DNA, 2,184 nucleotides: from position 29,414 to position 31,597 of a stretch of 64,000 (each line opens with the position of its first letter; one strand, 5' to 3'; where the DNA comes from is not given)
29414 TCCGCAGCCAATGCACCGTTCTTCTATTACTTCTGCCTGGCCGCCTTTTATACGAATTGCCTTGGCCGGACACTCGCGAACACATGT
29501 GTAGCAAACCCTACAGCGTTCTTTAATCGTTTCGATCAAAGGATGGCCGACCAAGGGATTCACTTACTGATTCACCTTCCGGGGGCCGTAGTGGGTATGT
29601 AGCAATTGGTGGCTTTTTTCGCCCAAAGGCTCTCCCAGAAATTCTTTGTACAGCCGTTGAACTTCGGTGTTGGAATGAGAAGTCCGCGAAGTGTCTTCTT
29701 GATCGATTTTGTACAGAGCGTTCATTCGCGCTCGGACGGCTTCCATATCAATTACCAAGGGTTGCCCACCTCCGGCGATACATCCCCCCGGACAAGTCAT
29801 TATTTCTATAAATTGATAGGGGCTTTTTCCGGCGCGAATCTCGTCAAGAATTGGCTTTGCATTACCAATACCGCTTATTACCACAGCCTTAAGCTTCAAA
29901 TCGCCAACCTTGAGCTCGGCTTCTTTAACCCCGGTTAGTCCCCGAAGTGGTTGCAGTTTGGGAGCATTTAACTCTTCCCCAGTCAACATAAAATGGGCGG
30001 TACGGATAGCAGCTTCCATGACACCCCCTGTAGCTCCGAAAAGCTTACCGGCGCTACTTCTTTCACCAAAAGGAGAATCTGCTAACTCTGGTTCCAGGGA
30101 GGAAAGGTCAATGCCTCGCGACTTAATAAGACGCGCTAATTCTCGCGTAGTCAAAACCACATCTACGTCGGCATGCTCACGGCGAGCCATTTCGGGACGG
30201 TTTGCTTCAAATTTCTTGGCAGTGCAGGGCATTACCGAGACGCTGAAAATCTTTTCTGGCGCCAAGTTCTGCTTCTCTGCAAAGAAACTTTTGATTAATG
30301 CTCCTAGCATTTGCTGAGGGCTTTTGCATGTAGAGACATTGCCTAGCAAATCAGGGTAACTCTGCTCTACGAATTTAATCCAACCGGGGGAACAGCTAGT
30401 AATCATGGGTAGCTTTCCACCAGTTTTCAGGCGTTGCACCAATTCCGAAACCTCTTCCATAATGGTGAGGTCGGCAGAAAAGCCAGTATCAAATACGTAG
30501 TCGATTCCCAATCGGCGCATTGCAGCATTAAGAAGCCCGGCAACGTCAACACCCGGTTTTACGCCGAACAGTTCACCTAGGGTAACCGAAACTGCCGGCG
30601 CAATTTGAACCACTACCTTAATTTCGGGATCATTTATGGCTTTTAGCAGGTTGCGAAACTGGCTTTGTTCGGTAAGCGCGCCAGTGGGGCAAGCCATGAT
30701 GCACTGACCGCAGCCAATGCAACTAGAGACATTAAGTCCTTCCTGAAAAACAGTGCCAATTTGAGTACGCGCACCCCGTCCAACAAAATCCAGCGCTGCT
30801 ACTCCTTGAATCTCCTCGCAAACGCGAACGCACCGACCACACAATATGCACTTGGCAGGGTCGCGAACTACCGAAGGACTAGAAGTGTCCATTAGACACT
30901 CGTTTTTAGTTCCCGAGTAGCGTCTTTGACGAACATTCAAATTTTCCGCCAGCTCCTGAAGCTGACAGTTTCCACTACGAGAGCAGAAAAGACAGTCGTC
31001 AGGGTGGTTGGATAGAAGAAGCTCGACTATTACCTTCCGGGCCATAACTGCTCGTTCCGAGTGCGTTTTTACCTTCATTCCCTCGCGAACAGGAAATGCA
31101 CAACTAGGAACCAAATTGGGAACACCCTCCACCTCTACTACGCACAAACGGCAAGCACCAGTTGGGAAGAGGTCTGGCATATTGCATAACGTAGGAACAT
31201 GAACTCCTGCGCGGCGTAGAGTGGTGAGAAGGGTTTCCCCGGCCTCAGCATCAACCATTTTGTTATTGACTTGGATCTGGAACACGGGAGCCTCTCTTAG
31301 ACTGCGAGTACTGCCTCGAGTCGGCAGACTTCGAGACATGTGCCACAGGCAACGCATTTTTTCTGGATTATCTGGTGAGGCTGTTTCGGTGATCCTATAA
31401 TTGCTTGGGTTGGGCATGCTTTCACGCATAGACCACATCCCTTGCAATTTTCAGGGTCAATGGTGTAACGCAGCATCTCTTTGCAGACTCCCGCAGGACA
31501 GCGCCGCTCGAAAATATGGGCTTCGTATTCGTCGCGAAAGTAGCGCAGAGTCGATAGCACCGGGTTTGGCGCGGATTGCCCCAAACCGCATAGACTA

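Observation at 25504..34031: Hydrogenase-like sensor fused to a histidine kinase, co-operonic with a bifurcating-type HydABC and a multi-step phosphorelay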

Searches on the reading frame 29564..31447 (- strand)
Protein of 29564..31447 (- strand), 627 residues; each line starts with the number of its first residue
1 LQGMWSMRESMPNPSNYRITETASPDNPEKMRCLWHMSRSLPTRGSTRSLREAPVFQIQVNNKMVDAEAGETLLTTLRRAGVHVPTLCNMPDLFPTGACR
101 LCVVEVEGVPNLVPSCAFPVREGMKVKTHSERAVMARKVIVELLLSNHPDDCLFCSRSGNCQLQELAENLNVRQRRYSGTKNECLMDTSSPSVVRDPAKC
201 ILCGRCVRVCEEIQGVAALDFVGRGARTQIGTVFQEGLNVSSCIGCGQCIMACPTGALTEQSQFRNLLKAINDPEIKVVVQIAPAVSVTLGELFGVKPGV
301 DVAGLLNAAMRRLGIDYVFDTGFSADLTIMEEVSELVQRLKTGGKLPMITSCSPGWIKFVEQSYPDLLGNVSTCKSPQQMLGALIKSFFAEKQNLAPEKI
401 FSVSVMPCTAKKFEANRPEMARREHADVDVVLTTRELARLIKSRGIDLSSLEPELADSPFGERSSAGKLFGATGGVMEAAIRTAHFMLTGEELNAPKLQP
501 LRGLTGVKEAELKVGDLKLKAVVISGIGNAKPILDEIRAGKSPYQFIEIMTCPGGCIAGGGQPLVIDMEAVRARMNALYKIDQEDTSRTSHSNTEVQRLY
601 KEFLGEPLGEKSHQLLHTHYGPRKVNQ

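Call 4: search_protein_families(library=pfam, proteins=[window:29564-31447:-], max_evalue=0.01)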
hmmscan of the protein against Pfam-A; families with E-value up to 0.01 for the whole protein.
window:29564-31447:- (627 aa): 20 families
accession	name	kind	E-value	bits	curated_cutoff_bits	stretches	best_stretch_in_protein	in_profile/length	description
PF02906.19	Fe_hyd_lg_C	-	7e-94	314.5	22.1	1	277-560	2-245/245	Iron only hydrogenase large subunit, C-terminal domain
PF02256.22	Fe_hyd_SSU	-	9.4e-24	83.7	24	1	569-623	2-56/56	Iron hydrogenase small subunit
PF13510.11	Fer2_4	-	2.1e-20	73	22.8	1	57-130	5-81/82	2Fe-2S iron-sulfur cluster binding domain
PF10588.14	NADH-G_4Fe-4S_3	-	4.2e-17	61.8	27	1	137-176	1-40/40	NADH-ubiquinone oxidoreductase-G iron-sulfur binding region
PF22117.2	Fer4_Nqo3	-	3.2e-11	43.7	27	1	191-259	2-67/67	NADH-quinone oxidoreductase subunit 3, ferredoxin-like domain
PF12838.12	Fer4_7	-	1.3e-09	38.8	27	1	199-257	1-52/52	4Fe-4S dicluster domain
PF00037.32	Fer4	-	1.4e-09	37.8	21.1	2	239-259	4-24/24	4Fe-4S binding domain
PF12837.12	Fer4_6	-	1.1e-08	35.1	25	2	241-258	7-24/24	4Fe-4S binding domain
PF13237.11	Fer4_10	-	2.9e-08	34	25.5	1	193-254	2-53/53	4Fe-4S dicluster domain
PF00111.32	Fer2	-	3e-06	27.5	21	1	61-107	6-48/77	2Fe-2S iron-sulfur cluster binding domain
PF13187.11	Fer4_9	-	5.3e-06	26.8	27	1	199-257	1-51/52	4Fe-4S dicluster domain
PF25160.1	LdpA_Fe-S-bd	-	6.9e-06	26.2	27.6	1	235-262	20-47/49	LdpA Fe-S cluster-binding domain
PF12797.12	Fer4_2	-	2e-05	24.7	24.5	2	239-255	6-22/22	4Fe-4S binding domain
PF13484.11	Fer4_16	-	3e-05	25.1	30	1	243-263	2-21/66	4Fe-4S double cluster binding domain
PF12800.12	Fer4_4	-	0.00011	22.7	24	1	242-256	3-17/17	4Fe-4S binding domain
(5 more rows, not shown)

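Call 25: find_homologous_proteins(query=window:29564-31285:-, max_evalue=1e-30)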
Query window:29564-31285:- (573 aa): 8000 proteins with E <= 1e-30 among 8000 candidates; the best 120 are listed.
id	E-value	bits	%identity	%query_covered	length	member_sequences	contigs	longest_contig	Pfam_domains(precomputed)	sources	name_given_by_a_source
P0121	0.0e+0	1295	100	100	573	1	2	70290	PF10588.15,PF00111.33,PF02256.23,PF12837.13,PF13484.12,PF12838.13,PF22117.3,PF13510.12,PF02906.20,PF12797.13,PF00037.33,PF25160.2,PF13237.12,PF13187.12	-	-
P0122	0.0e+0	1035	77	100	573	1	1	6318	PF14697.12,PF10588.15,PF00111.33,PF02256.23,PF12837.13,PF13484.12,PF12838.13,PF22117.3,PF13510.12,PF02906.20,PF12797.13,PF00037.33,PF13237.12,PF13187.12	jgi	jgi:NADH-quinone oxidoreductase subunit G/NADP-reducing hydrogenase subunit HndD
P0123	0.0e+0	1034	77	100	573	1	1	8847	PF14697.12,PF10588.15,PF00111.33,PF02256.23,PF12837.13,PF13484.12,PF12838.13,PF22117.3,PF13510.12,PF02906.20,PF12797.13,PF00037.33,PF13237.12,PF13187.12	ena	-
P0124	0.0e+0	1034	77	100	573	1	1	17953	PF14697.12,PF10588.15,PF00111.33,PF02256.23,PF12837.13,PF13484.12,PF12838.13,PF22117.3,PF13510.12,PF02906.20,PF12797.13,PF00037.33,PF13237.12,PF13187.12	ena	-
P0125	0.0e+0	1033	77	100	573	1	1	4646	PF14697.12,PF10588.15,PF00111.33,PF02256.23,PF12837.13,PF13484.12,PF12838.13,PF22117.3,PF13510.12,PF02906.20,PF12797.13,PF00037.33,PF13237.12,PF13187.12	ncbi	-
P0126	0.0e+0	1032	77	100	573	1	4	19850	PF14697.12,PF10588.15,PF00111.33,PF02256.23,PF12837.13,PF13484.12,PF12838.13,PF22117.3,PF13510.12,PF02906.20,PF12797.13,PF00037.33,PF13237.12,PF13187.12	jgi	jgi:NADH-quinone oxidoreductase subunit G/NADP-reducing hydrogenase subunit HndD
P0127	0.0e+0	1031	77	100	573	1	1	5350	PF14697.12,PF10588.15,PF00111.33,PF02256.23,PF12837.13,PF13484.12,PF12838.13,PF22117.3,PF13510.12,PF02906.20,PF12797.13,PF00037.33,PF13237.12,PF13187.12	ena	-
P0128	4.7e-296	1001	74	100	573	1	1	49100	PF14697.12,PF10588.15,PF00111.33,PF02256.23,PF12837.13,PF12838.13,PF22117.3,PF13510.12,PF02906.20,PF12797.13,PF00037.33,PF13237.12,PF13187.12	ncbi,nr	ncbi:MAG: iron hydrogenase small subunit [Deltaproteobacteria bacterium]|nr:iron hydrogenase small s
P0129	5.7e-293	991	74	99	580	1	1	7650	PF10588.15,PF00111.33,PF02256.23,PF12837.13,PF13484.12,PF12838.13,PF22117.3,PF13510.12,PF02906.20,PF00037.33,PF13237.12,PF13187.12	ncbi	-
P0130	1.8e-292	989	73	99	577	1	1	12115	PF14697.12,PF10588.15,PF00111.33,PF02256.23,PF12837.13,PF13484.12,PF12838.13,PF22117.3,PF13510.12,PF02906.20,PF12797.13,PF00037.33,PF13237.12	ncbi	-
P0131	6.2e-290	981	75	98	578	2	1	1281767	PF10588.15,PF00111.33,PF02256.23,PF12837.13,PF13484.12,PF12838.13,PF22117.3,PF13510.12,PF02906.20,PF00037.33,PF13237.12,PF13187.12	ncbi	ncbi:MAG: NADH-dependent [FeFe] hydrogenase, group A6 [Myxococcales bacterium]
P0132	1.1e-284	963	72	100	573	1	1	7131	PF14697.12,PF10588.15,PF00111.33,PF02256.23,PF12837.13,PF13484.12,PF12838.13,PF22117.3,PF13510.12,PF02906.20,PF00037.33,PF13237.12,PF13187.12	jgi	-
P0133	2.2e-282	956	72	99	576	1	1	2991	PF13510.12,PF10588.15,PF02906.20,PF02256.23,PF12837.13,PF12838.13,PF22117.3,PF13237.12,PF13187.12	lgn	-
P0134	4.4e-282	955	70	100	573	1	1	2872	PF14697.12,PF10588.15,PF00111.33,PF02256.23,PF12837.13,PF13484.12,PF12838.13,PF22117.3,PF13510.12,PF02906.20,PF00037.33,PF13237.12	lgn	-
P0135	5.8e-281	951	70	100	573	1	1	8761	PF14697.12,PF10588.15,PF00111.33,PF02256.23,PF12837.13,PF13484.12,PF12838.13,PF22117.3,PF13510.12,PF02906.20,PF00037.33,PF13237.12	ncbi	ncbi:MAG: NADH-dependent [FeFe] hydrogenase, group A6 [Myxococcales bacterium]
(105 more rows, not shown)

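Call 27: search_solved_structures(query=window:29564-31285:-, max_evalue=1e-20, show_alignments=4)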
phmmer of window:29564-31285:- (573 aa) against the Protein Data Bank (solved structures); distinct sequences matched with E-value up to 1e-20: 91 (the best 60 are shown).
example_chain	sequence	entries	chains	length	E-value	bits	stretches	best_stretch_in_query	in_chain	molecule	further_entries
8a6t_A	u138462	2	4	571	1.1e-189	634.9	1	3-570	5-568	Electron bifurcating hydrogenase subunit HydA1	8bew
7q4v_A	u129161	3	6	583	7.2e-165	553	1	5-568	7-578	Iron hydrogenase HydA1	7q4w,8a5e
9rj9_A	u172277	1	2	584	8.9e-136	457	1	5-566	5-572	Iron hydrogenase 1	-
4xdd_A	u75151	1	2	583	4.2e-135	454.7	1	5-566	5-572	Iron hydrogenase 1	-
4xdc_A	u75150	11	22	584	4.3e-135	454.7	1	5-566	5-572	Iron hydrogenase 1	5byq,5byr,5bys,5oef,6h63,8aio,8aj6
1c4a_A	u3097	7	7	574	5.4e-135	454.4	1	5-566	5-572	PROTEIN (FE-ONLY HYDROGENASE) | PROTEIN (PERIPLASMIC HYDROGENASE 1) | Iron hydrogenase 1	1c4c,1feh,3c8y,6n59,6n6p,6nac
8cjy_A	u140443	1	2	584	5.9e-135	454.3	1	5-566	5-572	Iron hydrogenase 1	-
9rjo_A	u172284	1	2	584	8.4e-135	453.7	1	5-566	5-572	Iron hydrogenase 1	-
6yf4_A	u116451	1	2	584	1.1e-134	453.4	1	5-566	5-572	Iron hydrogenase 1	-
6gm2_A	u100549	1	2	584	1.1e-134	453.4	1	5-566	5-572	Iron hydrogenase 1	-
6gm0_A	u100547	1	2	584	1.1e-134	453.4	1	5-566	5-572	Iron hydrogenase 1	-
6gm8_A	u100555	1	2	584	1.1e-134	453.4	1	5-566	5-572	Iron hydrogenase 1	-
6gm4_A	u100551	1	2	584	1.1e-134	453.3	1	5-566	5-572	Iron hydrogenase 1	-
7qhf_A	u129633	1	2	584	2.9e-134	452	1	5-566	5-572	Iron hydrogenase 1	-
6gm1_A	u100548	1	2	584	2.9e-134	452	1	5-566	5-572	Iron hydrogenase 1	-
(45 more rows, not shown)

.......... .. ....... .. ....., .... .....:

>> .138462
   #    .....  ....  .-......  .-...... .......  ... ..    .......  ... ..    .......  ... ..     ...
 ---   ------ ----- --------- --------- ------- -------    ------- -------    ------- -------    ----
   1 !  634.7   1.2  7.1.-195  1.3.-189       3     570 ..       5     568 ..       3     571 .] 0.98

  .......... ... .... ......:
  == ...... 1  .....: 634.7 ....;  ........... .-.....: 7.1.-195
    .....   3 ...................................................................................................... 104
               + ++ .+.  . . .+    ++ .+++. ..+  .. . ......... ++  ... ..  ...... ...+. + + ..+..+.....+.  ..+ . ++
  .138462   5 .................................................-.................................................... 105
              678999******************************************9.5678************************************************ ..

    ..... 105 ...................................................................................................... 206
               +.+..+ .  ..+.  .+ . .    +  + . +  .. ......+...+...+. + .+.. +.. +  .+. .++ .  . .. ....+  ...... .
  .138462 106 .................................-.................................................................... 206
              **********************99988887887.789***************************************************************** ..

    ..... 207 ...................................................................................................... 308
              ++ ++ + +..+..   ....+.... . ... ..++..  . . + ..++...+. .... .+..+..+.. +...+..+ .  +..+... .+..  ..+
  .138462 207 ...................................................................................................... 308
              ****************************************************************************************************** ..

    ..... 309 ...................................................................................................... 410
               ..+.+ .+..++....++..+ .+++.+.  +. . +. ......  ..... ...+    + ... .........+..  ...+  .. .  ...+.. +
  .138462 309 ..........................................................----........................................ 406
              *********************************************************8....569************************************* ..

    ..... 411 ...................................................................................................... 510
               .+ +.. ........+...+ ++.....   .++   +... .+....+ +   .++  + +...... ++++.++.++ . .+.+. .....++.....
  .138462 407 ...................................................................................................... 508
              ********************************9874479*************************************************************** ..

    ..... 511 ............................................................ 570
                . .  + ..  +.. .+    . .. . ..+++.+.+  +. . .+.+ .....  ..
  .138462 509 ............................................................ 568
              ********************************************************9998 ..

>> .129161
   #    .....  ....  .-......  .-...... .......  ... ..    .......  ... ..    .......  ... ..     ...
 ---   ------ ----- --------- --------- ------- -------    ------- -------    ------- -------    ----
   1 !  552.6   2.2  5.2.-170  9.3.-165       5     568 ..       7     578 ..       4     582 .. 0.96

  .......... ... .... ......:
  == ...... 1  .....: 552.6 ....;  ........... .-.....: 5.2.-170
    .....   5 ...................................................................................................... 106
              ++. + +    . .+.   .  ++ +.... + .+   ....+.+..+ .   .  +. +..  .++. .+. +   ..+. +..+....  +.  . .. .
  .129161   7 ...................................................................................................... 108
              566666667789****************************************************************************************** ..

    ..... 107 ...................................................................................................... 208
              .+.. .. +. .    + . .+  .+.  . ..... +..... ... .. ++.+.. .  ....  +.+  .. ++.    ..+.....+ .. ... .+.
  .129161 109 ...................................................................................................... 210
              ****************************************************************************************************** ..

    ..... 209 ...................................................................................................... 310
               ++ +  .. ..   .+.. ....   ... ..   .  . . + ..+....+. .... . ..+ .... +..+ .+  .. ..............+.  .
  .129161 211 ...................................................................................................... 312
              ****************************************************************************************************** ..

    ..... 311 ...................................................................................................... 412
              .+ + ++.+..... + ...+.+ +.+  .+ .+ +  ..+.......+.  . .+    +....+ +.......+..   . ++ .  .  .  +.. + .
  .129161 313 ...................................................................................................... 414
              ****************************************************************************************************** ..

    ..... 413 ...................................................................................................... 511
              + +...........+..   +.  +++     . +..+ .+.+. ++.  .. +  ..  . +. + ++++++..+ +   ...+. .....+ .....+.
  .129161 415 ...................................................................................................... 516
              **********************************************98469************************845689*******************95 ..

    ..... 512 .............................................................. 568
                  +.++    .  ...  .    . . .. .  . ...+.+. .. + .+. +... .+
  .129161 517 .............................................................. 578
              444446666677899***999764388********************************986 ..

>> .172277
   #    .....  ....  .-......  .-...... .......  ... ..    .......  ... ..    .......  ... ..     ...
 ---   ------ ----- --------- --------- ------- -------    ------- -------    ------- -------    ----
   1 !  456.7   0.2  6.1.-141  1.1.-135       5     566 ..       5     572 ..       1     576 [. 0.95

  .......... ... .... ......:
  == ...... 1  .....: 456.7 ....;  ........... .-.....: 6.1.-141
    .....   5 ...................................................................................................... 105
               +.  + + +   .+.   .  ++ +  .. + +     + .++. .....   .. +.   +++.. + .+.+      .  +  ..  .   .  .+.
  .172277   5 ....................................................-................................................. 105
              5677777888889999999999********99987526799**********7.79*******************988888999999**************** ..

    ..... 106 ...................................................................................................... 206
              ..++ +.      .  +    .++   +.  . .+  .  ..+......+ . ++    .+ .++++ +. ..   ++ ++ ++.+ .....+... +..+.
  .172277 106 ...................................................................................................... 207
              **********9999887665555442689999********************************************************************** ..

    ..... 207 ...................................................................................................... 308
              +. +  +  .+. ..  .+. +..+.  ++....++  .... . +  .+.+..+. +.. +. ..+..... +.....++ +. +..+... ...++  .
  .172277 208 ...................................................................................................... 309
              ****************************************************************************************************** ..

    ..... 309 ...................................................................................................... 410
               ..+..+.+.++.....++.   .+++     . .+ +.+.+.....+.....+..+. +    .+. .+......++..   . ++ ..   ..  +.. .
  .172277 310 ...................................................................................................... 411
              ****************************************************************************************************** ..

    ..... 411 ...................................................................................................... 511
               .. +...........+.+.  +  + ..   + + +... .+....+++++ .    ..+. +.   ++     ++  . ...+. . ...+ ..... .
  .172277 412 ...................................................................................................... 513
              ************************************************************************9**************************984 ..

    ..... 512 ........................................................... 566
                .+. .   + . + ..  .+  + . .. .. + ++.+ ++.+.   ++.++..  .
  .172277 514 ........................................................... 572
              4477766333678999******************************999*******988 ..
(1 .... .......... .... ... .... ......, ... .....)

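Call 46: find_encoding_contigs(protein=P0126, flank=10000, max_places=3)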
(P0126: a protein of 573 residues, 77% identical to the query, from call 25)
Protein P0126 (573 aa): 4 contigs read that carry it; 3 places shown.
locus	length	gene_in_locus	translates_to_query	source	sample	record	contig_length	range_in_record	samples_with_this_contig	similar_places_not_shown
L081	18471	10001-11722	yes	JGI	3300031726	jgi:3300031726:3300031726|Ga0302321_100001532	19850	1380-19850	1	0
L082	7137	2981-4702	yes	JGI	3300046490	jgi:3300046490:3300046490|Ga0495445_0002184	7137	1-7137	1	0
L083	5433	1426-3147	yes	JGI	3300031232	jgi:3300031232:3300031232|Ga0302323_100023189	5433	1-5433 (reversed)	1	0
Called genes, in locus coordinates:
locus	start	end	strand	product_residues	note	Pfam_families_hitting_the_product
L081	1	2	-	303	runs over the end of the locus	PF13377:Peripla_BP_3 (faint), PF13407:Peripla_BP_4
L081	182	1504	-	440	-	-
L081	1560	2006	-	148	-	-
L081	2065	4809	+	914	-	PF00200:Disintegrin (weak), PF18998:Flg_new_2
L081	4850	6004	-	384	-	PF00465:Fe-ADH, PF13685:Fe-ADH_2, PF25137:ADH_Fe_C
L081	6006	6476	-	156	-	PF03992:ABM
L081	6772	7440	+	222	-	PF06971:Put_DNA-bind_N, PF02629:CoA_binding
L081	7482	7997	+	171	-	PF01257:2Fe-2S_thioredx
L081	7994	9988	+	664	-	PF12797:Fer4_2 (faint), PF01512:Complex1_51K, PF10589:NADH_4Fe-4S, PF13187:Fer4_9 (weak), PF13237:Fer4_10 (weak), PF14697:Fer4_21, PF00037:Fer4 (weak)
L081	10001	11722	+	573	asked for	PF00111:Fer2 (weak), PF13510:Fer2_4, PF10588:NADH-G_4Fe-4S_3, PF13237:Fer4_10 (weak), PF22117:Fer4_Nqo3, PF12838:Fer4_7, PF02906:Fe_hyd_lg_C, PF02256:Fe_hyd_SSU, +6 more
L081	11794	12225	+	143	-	PF00072:Response_reg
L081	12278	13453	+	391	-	PF00072:Response_reg, PF00512:HisKA, PF02518:HATPase_c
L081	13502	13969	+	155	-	PF13787:HXXEE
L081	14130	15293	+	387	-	PF02595:Gly_kinase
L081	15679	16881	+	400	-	PF08495:FIST, PF10442:FIST_C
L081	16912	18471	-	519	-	?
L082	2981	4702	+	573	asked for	PF00111:Fer2 (weak), PF13510:Fer2_4, PF10588:NADH-G_4Fe-4S_3, PF13237:Fer4_10 (weak), PF22117:Fer4_Nqo3, PF12838:Fer4_7, PF02906:Fe_hyd_lg_C, PF02256:Fe_hyd_SSU, +6 more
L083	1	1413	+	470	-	?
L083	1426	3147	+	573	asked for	PF00111:Fer2 (weak), PF13510:Fer2_4, PF10588:NADH-G_4Fe-4S_3, PF13237:Fer4_10 (weak), PF22117:Fer4_Nqo3, PF12838:Fer4_7, PF02906:Fe_hyd_lg_C, PF02256:Fe_hyd_SSU, +6 more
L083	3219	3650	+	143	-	PF00072:Response_reg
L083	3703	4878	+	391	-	PF00072:Response_reg, PF00512:HisKA, PF02518:HATPase_c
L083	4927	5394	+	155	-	PF13787:HXXEE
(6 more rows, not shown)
